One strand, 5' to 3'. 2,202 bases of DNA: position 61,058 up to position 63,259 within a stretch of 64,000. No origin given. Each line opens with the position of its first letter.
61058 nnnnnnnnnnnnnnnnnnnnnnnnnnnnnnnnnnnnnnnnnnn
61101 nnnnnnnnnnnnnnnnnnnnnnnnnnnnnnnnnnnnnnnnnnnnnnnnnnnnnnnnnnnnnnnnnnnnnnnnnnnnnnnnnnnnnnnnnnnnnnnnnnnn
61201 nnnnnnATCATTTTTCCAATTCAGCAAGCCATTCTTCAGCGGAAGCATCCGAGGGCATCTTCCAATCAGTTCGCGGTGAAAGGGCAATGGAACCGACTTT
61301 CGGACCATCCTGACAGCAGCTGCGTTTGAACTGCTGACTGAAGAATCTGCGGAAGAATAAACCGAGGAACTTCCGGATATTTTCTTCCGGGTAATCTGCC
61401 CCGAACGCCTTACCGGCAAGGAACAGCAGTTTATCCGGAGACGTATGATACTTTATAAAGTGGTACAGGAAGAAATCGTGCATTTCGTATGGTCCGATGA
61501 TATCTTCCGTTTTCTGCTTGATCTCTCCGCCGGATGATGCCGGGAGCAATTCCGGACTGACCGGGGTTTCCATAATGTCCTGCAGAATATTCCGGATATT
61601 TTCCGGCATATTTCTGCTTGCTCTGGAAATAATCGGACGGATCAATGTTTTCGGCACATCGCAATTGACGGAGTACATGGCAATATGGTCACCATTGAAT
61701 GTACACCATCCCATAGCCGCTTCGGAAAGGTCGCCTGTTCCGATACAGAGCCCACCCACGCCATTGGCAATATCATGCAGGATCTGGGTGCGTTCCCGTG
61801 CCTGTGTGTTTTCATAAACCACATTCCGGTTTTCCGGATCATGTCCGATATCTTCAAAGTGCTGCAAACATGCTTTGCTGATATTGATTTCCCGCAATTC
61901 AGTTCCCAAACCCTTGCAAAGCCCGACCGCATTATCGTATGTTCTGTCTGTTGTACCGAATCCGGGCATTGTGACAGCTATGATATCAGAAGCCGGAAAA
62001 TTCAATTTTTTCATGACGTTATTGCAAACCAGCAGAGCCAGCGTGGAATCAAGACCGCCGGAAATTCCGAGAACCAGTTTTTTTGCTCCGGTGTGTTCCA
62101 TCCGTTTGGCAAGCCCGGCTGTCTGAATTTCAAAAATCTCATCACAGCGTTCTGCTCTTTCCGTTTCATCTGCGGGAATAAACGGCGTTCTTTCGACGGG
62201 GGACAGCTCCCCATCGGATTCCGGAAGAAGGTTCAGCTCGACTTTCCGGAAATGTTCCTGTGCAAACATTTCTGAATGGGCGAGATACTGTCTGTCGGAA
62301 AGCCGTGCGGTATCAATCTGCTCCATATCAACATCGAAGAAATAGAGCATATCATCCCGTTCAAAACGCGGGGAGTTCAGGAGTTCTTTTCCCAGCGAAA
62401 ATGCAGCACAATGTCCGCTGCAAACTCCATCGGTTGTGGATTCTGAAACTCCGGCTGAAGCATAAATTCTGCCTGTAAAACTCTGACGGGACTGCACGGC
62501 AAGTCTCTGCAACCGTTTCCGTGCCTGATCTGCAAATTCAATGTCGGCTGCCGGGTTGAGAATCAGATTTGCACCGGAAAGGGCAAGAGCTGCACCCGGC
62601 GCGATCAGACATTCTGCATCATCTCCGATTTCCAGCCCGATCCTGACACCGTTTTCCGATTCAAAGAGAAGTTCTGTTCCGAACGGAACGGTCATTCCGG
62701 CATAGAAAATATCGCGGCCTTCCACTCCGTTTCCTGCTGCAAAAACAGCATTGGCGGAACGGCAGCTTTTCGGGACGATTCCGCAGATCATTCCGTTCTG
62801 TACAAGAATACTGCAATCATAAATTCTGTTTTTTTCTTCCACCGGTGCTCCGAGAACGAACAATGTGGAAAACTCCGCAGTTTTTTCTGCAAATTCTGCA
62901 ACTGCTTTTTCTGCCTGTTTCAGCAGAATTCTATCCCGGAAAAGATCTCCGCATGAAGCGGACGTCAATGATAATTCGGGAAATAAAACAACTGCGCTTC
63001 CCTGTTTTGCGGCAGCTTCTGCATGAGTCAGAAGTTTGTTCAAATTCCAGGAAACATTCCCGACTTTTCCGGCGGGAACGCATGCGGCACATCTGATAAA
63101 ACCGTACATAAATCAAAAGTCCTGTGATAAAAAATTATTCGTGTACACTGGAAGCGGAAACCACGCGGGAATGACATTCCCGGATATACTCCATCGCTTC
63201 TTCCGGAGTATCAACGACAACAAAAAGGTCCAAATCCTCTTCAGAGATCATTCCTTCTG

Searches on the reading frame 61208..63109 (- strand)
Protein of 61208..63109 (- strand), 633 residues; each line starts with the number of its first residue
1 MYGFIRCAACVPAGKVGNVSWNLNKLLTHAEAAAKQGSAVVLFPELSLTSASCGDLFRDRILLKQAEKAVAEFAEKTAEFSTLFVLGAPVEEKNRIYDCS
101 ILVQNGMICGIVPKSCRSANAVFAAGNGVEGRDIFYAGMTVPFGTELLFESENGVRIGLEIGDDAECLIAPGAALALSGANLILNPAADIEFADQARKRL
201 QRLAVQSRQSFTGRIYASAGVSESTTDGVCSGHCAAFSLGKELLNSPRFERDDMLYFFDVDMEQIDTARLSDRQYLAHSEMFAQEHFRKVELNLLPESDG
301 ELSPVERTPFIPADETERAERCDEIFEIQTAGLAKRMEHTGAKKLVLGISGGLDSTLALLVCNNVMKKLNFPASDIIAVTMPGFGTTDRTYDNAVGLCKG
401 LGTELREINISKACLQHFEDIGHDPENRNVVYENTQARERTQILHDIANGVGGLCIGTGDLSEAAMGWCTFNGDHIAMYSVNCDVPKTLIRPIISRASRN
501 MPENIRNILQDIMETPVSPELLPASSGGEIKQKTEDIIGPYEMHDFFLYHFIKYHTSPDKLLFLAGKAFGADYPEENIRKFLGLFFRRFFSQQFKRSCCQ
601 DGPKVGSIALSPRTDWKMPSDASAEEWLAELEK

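Call 35: search_protein_families(library=pfam, proteins=[window:61208-63109:-], max_evalue=0.001)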
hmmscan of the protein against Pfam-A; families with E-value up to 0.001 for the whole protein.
window:61208-63109:- (633 aa): 2 families
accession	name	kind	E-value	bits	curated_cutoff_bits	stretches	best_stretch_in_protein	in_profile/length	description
PF02540.23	NAD_synthase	-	3.1e-28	99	21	1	330-505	6-172/242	NAD synthase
PF00795.27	CN_hydrolase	-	6.5e-08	32.7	23.2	1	13-265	8-251/256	Carbon-nitrogen hydrolase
